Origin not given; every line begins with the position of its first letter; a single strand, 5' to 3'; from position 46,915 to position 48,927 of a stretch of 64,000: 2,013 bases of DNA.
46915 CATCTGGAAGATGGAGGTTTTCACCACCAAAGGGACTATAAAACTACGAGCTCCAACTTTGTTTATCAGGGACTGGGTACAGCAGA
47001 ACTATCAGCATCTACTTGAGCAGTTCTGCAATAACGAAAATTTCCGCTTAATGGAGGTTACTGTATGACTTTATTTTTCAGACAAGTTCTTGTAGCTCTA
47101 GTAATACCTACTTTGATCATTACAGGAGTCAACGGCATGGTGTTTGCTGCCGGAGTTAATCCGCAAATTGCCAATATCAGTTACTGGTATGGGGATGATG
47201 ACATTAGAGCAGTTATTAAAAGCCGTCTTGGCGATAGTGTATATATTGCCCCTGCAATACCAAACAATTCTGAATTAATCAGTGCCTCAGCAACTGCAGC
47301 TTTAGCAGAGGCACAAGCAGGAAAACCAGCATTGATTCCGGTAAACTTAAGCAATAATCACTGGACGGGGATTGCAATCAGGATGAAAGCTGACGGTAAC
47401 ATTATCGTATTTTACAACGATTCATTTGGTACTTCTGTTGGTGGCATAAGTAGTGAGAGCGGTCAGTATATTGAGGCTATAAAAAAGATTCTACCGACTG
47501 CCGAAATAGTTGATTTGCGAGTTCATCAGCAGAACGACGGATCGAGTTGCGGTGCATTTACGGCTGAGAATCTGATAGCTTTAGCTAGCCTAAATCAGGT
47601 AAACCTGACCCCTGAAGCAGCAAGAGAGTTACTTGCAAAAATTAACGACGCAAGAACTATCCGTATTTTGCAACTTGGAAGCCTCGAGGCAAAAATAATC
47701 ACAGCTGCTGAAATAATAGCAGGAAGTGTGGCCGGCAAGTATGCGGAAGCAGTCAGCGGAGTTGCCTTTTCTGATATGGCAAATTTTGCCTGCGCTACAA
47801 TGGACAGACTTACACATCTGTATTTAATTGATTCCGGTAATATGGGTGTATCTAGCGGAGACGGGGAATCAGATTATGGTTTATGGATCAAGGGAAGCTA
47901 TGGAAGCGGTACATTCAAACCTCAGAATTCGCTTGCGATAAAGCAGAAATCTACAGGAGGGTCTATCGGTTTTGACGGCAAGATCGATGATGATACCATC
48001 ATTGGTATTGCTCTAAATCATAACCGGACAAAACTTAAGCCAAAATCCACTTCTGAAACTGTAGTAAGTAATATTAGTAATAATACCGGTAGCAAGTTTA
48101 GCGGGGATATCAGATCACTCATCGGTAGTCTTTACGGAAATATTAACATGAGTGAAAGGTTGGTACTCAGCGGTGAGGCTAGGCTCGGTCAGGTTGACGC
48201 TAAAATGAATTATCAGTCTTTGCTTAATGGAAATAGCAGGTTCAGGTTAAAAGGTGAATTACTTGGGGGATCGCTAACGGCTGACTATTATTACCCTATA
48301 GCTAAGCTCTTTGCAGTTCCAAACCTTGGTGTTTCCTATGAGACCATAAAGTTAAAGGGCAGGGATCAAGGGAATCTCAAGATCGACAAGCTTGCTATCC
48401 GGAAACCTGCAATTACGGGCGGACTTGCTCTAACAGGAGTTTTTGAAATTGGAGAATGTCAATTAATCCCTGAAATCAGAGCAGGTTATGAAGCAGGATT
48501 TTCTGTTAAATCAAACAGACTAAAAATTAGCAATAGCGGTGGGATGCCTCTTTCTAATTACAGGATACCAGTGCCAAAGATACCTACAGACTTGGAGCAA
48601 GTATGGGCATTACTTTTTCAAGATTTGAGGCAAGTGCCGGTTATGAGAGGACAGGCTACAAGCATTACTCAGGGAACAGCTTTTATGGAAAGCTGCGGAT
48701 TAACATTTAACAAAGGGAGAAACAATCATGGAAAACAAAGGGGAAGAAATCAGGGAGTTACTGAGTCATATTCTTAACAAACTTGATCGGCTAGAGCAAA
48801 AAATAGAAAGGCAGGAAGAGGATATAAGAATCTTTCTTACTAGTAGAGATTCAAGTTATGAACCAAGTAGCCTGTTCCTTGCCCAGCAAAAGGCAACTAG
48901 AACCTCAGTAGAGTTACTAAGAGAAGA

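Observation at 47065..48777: CE-clan cysteine protease (deubiquitinase/deSUMOylase-like) fused to an autotransporter barrel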

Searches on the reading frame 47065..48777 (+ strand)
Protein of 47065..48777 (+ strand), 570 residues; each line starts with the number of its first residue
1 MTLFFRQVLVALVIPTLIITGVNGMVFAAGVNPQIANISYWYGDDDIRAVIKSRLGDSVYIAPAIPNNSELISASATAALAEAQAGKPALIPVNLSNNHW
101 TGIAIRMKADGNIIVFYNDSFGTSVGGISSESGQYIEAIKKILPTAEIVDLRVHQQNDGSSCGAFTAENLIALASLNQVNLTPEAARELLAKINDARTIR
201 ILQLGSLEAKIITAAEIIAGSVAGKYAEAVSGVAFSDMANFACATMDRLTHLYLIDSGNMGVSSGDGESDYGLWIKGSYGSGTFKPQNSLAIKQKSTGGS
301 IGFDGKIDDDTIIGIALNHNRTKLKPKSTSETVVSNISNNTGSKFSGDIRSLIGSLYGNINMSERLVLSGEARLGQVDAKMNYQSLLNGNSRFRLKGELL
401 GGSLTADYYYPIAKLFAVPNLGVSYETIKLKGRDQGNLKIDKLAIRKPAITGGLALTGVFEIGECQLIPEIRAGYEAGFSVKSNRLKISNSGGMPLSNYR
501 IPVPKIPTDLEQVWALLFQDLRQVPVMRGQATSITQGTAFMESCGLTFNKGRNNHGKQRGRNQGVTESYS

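Call 3: search_protein_families(library=pfam, proteins=[window:47065-48777:+], max_evalue=10)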
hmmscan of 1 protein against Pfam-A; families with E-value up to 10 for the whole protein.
window:47065-48777:+ (570 aa): 5 families
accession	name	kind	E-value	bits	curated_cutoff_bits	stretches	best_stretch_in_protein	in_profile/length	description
PF22179.2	RickCE_cat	-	6e-20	71.9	27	1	89-188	3-97/102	RickCE-like, catalytic domain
PF03797.25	Autotransporter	-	2e-18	67.5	26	1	273-486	1-209/255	Autotransporter beta-domain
PF02902.25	Peptidase_C48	-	0.002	18.4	20.7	1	90-175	87-184/217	Ulp1 protease family, C-terminal catalytic domain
PF04519.19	Bactofilin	-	0.012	16.3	27.9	0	191-226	27-62/98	Polymer-forming cytoskeletal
PF13505.12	OMP_b-brl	-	0.21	12.2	28.7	1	263-439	12-163/175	Outer membrane protein beta-barrel domain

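Call 4: search_protein_families(library=ncbifam, proteins=[window:47065-48777:+], max_evalue=10)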
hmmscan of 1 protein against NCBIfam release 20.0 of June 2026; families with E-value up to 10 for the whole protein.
window:47065-48777:+ (570 aa): 3 families
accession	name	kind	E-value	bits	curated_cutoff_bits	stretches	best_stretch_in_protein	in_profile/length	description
NF052635.1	rOmpA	equivalog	5.6e-08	30.2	2600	1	260-432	1831-2004/2126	out membrane protein rOmpA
NF008812.1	PRK11836.1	equivalog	0.049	12.8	250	1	84-184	210-309/343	ElaD/SseL family deubiquitinase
NF041337.1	XopD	subfamily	0.087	11.5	700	1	80-164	577-663/735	Ulp1 family type III secretion system effector isopeptidase XopD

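Call 5: search_solved_structures(query=window:47065-48777:+, max_evalue=10, show_alignments=3)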
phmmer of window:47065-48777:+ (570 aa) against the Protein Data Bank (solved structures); distinct sequences matched with E-value up to 10: 8.
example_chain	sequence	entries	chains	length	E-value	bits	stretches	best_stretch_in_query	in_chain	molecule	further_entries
8efx_A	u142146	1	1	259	3e-18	69.1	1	34-204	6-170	OtDUB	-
6ups_A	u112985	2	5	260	7.1e-18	67.9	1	34-204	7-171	ULP_PROTEASE domain-containing protein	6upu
5ham_A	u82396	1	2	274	9.5e-11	44.4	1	85-187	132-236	RickCE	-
7fiu_A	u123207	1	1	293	0.00035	22.7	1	91-170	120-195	ULP_PROTEASE domain-containing protein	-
6dg4_A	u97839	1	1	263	0.4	12.6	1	90-174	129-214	Ulp1-like SUMO protease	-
1v9k_A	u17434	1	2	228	1.3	10.9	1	108-229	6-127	Ribosomal large subunit pseudouridine synthase C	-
1xpi_A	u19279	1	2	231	1.8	10.5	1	109-229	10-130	Ribosomal large subunit pseudouridine synthase C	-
4r5d_A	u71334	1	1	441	5.6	8.8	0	147-218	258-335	Leucine rich repeat protein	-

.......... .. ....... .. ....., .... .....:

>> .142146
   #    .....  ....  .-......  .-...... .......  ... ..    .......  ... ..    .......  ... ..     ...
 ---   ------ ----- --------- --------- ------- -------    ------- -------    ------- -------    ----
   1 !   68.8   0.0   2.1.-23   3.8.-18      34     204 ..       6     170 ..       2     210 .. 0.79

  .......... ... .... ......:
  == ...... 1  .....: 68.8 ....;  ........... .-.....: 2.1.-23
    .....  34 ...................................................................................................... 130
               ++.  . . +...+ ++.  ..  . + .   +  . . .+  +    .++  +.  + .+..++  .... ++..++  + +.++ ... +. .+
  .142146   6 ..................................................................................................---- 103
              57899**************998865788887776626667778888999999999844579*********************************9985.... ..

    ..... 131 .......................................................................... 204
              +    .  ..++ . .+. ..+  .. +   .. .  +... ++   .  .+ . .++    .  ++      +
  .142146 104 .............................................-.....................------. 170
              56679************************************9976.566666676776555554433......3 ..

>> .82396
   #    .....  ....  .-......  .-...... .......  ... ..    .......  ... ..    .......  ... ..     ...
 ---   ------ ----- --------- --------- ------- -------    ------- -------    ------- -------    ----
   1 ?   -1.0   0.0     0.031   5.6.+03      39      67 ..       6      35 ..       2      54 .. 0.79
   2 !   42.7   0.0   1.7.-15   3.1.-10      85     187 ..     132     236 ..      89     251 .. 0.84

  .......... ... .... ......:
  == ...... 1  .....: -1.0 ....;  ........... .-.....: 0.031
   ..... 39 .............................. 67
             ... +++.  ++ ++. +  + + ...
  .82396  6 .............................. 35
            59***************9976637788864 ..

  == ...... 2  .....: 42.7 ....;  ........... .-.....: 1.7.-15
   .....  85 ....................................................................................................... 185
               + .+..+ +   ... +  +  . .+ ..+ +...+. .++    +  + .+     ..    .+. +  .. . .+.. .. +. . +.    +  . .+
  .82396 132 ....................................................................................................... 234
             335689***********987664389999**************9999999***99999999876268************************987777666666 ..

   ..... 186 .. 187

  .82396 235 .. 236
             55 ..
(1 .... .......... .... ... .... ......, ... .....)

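Call 10: find_homologous_proteins(query=window:47065-48777:+, max_evalue=0.001)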
Query window:47065-48777:+ (570 aa): 228 proteins with E <= 0.001 among 8000 candidates; the best 120 are listed.
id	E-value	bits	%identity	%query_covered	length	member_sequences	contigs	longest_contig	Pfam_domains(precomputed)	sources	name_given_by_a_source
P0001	0.0e+0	1017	85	98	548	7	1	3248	PF03797.26,PF22179.2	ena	-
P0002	0.0e+0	1012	84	98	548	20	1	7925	PF03797.26,PF22179.2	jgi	-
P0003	6.5e-294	994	83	98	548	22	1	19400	PF03797.26,PF22179.2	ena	-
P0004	1.7e-292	989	89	89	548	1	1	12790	PF03797.26,PF22179.2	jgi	jgi:hypothetical protein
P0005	3.7e-292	988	82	98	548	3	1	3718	PF03797.26,PF22179.2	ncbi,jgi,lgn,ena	jgi:hypothetical protein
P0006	4.2e-291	985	88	89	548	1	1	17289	PF03797.26,PF22179.2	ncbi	-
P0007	2.5e-290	982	89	89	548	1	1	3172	PF03797.26,PF22179.2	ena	-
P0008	3.5e-290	981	82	98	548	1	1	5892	PF03797.26,PF22179.2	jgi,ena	-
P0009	8.0e-290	980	82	98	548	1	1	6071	PF03797.26,PF22179.2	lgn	-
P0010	3.7e-289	978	88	89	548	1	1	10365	PF03797.26,PF22179.2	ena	-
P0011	4.0e-289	978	88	89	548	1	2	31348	PF03797.26,PF22179.2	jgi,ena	-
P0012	8.2e-289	977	87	89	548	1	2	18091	PF03797.26,PF22179.2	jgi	-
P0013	1.0e-288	977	81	98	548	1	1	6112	PF03797.26,PF22179.2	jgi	jgi:hypothetical protein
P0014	1.1e-288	977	86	91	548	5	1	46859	PF03797.26,PF22179.2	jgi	jgi:hypothetical protein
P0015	2.0e-288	976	88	89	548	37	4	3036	PF03797.26,PF22179.2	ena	-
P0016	3.1e-288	975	88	89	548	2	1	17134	PF03797.26,PF22179.2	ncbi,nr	ncbi:MAG: autotransporter outer membrane beta-barrel domain-containing protein [Rickettsiales bacter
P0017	9.0e-286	967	87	89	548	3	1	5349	PF03797.26,PF22179.2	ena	-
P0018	1.5e-285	966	81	98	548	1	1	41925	PF03797.26,PF22179.2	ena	-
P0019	5.1e-285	964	85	91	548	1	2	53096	PF03797.26,PF22179.2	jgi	jgi:Autotransporter beta-domain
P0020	1.4e-284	963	85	91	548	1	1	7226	PF03797.26,PF22179.2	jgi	-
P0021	4.0e-284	961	81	98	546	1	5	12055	PF03797.26,PF22179.2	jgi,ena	-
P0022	5.6e-284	961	87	89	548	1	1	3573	PF03797.26,PF22179.2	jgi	jgi:Autotransporter beta-domain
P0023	1.1e-283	960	80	98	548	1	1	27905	PF03797.26,PF22179.2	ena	-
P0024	2.2e-283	959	87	89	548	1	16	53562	PF03797.26,PF22179.2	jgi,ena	-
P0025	1.2e-282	957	80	98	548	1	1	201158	PF03797.26,PF22179.2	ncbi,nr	ncbi:membrane protein (plasmid) [Candidatus Megaera polyxenophila]|nr:membrane protein [Candidatus M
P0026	3.6e-282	955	86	89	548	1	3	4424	PF03797.26,PF22179.2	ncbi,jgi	jgi:hypothetical protein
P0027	3.9e-282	955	85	90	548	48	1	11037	PF03797.26,PF22179.2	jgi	-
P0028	1.2e-281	953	84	91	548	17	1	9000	PF03797.26,PF22179.2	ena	-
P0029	2.2e-281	952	87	89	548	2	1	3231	PF03797.26,PF22179.2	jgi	-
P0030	4.3e-280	948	84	91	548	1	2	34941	PF03797.26,PF22179.2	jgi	jgi:hypothetical protein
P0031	5.3e-280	948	79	98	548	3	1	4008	PF03797.26,PF22179.2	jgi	-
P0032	8.3e-279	944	85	89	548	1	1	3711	PF03797.26,PF22179.2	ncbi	ncbi:MAG: autotransporter domain-containing protein [Candidatus Parvarchaeum sp.]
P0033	6.4e-278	941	85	89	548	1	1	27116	PF03797.26,PF22179.2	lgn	-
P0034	1.4e-277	940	85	89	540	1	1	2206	PF03797.26,PF22179.2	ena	-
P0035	1.8e-277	940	78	98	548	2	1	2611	PF03797.26,PF22179.2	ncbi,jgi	jgi:hypothetical protein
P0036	1.8e-276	936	84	89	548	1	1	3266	PF03797.26,PF22179.2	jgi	jgi:hypothetical protein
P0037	3.0e-276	936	85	89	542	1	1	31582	PF03797.26,PF22179.2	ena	-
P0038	7.4e-276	934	84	89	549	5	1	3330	PF03797.26,PF22179.2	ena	-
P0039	1.8e-275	933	84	89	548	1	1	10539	PF03797.26,PF22179.2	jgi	jgi:hypothetical protein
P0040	6.6e-275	931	85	89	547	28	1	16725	PF03797.26,PF22179.2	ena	-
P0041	7.1e-275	931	84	89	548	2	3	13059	PF03797.26,PF22179.2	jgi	-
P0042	1.4e-274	930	84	89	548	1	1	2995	PF03797.26,PF22179.2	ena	-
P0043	1.8e-274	930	86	87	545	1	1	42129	PF03797.26,PF22179.2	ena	-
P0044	2.9e-274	929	83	89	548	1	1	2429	PF03797.26,PF22179.2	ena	-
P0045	9.1e-274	927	83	89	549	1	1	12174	PF03797.26,PF22179.2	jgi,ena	jgi:hypothetical protein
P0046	9.5e-274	927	83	89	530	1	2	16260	PF03797.26,PF22179.2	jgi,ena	jgi:hypothetical protein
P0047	1.7e-273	926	85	89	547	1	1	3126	PF03797.26,PF22179.2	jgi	jgi:hypothetical protein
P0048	2.3e-273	926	84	89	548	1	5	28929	PF03797.26,PF22179.2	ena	-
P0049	3.4e-273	925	85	89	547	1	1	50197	PF03797.26,PF22179.2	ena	-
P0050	4.7e-273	925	83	89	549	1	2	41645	PF03797.26,PF22179.2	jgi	jgi:hypothetical protein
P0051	5.5e-273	925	84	89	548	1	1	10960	PF03797.26,PF22179.2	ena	-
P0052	2.0e-272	923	83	89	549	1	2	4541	PF03797.26,PF22179.2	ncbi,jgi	ncbi:MAG: hypothetical protein RLZZ196_2345 [Bacteroidota bacterium]|jgi:hypothetical protein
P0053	1.8e-271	920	83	89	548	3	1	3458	PF03797.26,PF22179.2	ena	-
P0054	4.8e-271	918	83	89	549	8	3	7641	PF03797.26,PF22179.2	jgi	jgi:hypothetical protein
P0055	1.1e-270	917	83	89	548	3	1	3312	PF03797.26,PF22179.2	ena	-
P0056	1.2e-270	917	84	87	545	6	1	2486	PF03797.26,PF22179.2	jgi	-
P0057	1.6e-270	917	83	89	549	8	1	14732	PF03797.26,PF22179.2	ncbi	-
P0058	1.7e-270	917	84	87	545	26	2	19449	PF03797.26,PF22179.2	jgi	-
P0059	1.4e-269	914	83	89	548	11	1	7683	PF03797.26,PF22179.2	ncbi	-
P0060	3.7e-269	912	82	89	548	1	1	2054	PF03797.26,PF22179.2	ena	-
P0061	6.1e-269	911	86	84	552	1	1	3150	PF03797.26,PF22179.2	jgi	-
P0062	1.1e-268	910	83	89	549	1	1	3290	PF03797.26,PF22179.2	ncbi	-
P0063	3.4e-268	909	82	89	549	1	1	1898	PF03797.26,PF22179.2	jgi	jgi:hypothetical protein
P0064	1.1e-267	907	82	89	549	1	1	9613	PF03797.26,PF22179.2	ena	-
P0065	1.1e-266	904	77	98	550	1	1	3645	PF03797.26,PF22179.2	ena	-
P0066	1.5e-266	903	81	89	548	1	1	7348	PF03797.26,PF22179.2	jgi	jgi:hypothetical protein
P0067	8.6e-264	894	81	89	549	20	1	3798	PF03797.26,PF22179.2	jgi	jgi:hypothetical protein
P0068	3.5e-263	892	81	89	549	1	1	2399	PF03797.26,PF22179.2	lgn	-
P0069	8.4e-262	888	84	84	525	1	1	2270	PF03797.26,PF22179.2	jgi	jgi:hypothetical protein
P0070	7.1e-261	885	83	84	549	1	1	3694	PF03797.26,PF22179.2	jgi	jgi:Autotransporter beta-domain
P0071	2.1e-259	880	83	84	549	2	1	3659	PF03797.26,PF22179.2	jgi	jgi:hypothetical protein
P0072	5.1e-259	879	83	84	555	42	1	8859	PF03797.26,PF22179.2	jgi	-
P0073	3.9e-257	872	83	84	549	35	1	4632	PF03797.26,PF22179.2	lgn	-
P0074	1.8e-256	870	81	84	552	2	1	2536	PF03797.26,PF22179.2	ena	-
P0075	2.9e-256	870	78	89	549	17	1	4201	PF03797.26,PF22179.2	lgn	-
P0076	7.3e-255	865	75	94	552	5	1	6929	PF03797.26,PF22179.2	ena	-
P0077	5.4e-248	842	77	89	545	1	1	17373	PF03797.26,PF22179.2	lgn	-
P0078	2.3e-244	830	82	81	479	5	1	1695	PF03797.26,PF22179.2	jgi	-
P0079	3.5e-219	747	88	69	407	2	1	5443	PF03797.26,PF22179.2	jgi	-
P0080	1.5e-204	699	86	65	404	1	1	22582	PF03797.26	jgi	-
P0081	1.5e-203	696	80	73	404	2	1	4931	PF03797.26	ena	-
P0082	1.1e-192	660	86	63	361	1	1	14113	PF03797.26,PF22179.2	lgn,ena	-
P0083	7.3e-188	644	82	63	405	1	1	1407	PF03797.26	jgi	jgi:hypothetical protein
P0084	1.3e-163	564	88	52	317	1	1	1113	PF22179.2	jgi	jgi:hypothetical protein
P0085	1.3e-163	564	55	85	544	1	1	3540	PF03797.26,PF22179.2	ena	-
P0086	2.4e-163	563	55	85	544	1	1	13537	PF03797.26,PF22179.2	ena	-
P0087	6.3e-163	562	55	85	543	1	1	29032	PF03797.26,PF22179.2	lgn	-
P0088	1.1e-161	557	55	85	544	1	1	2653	PF03797.26,PF22179.2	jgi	-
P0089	1.1e-160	554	54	89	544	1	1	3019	PF03797.26,PF22179.2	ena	-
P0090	1.6e-160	554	53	85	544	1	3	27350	PF03797.26,PF22179.2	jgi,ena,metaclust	metaclust:\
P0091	2.6e-158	546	52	89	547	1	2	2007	PF03797.26,PF22179.2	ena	-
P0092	3.0e-158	546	52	89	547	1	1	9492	PF03797.26,PF22179.2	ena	-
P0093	7.9e-158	545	52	88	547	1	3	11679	PF03797.26,PF22179.2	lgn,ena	-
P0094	1.3e-157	544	52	89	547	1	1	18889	PF03797.26,PF22179.2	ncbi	-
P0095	1.4e-157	544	51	89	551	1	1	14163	PF03797.26,PF22179.2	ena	-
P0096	6.3e-157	542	51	89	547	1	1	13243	PF03797.26,PF22179.2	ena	-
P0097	1.0e-156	541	51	89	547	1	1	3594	PF03797.26,PF22179.2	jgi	-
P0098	1.1e-156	541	51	89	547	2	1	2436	PF03797.26,PF22179.2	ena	-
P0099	1.3e-156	541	52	86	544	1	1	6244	PF03797.26,PF22179.2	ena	-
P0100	3.4e-156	539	52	86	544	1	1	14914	PF03797.26,PF22179.2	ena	-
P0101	4.0e-156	539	52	89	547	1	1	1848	PF03797.26,PF22179.2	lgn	-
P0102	6.0e-156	539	51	88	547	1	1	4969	PF03797.26,PF22179.2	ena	-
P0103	7.2e-156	538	52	86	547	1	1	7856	PF03797.26,PF22179.2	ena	-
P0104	8.4e-156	538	51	89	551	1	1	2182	PF03797.26,PF22179.2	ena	-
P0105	9.7e-156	538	51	89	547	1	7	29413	PF03797.26,PF22179.2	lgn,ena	-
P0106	1.0e-155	538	51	89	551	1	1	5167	PF03797.26,PF22179.2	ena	-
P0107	1.2e-155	538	51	89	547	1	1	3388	PF03797.26,PF22179.2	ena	-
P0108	1.5e-155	537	50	91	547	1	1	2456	PF02902.26,PF03797.26,PF22179.2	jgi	jgi:hypothetical protein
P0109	1.7e-155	537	52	89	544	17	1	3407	PF03797.26,PF22179.2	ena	-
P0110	2.4e-155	537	52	88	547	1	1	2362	PF03797.26,PF22179.2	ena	-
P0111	3.7e-155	536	52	90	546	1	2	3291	PF03797.26,PF22179.2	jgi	jgi:hypothetical protein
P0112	3.7e-155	536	51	89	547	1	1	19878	PF03797.26,PF22179.2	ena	-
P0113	4.5e-155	536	51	89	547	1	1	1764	PF03797.26,PF22179.2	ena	-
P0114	7.0e-155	535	51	89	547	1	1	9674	PF03797.26,PF22179.2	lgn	-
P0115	8.7e-155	535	51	89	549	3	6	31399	PF03797.26,PF22179.2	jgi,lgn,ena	-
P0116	9.2e-155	535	51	88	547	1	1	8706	PF03797.26,PF22179.2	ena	-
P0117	1.2e-154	534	52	88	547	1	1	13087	PF03797.26,PF22179.2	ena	-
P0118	1.7e-154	534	51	89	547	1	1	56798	PF03797.26,PF22179.2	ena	-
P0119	2.3e-154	533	51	88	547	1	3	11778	PF03797.26,PF22179.2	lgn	-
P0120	3.4e-154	533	51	89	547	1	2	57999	PF03797.26,PF22179.2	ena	-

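Call 13: find_encoding_contigs(protein=P0001, flank=3000, max_places=3)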
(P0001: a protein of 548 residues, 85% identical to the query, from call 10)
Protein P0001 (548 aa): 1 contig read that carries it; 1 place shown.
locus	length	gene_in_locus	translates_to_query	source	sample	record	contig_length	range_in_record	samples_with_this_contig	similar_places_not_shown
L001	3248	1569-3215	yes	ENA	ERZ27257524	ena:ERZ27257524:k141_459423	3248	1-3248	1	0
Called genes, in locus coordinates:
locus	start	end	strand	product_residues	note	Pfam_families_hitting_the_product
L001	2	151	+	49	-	?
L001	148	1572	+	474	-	PF11638:DnaA_N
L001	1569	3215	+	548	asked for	PF22179:RickCE_cat, PF03797:Autotransporter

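Call 14: find_encoding_contigs(protein=P0025, flank=10000, max_places=3)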
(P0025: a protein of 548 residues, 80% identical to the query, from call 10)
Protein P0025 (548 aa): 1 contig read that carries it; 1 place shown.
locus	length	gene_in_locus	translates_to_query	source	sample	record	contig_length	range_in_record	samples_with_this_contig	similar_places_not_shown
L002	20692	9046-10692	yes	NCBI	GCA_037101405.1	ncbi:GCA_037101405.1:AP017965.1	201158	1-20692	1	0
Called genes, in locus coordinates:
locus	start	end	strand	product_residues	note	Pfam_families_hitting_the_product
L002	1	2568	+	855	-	?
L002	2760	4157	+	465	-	-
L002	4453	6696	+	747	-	PF07719:TPR_2 (faint), PF13424:TPR_12 (weak)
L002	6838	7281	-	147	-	PF01381:HTH_3 (weak), PF12844:HTH_19 (weak), PF13443:HTH_26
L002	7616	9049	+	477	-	PF11638:DnaA_N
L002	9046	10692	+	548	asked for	PF22179:RickCE_cat, PF03797:Autotransporter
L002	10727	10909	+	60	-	-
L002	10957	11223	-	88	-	PF13683:rve_3, PF13333:rve_2 (weak)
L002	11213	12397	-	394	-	PF01527:HTH_Tnp_1, PF13518:HTH_28 (faint), PF13276:HTH_21, PF00665:rve, PF13683:rve_3, PF13333:rve_2 (weak)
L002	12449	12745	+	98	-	-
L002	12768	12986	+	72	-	-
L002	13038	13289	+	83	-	-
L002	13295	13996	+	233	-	-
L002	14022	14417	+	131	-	PF06834:TraU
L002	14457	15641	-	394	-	PF01527:HTH_Tnp_1, PF13518:HTH_28 (faint), PF13276:HTH_21, PF00665:rve, PF13683:rve_3, PF13333:rve_2 (weak)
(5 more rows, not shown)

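Call 49: find_encoding_contigs(protein=window:47065-48777:+, flank=2000, max_places=3)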
Protein window:47065-48777:+ (570 aa): no gene with exactly this product is on record in the collection.
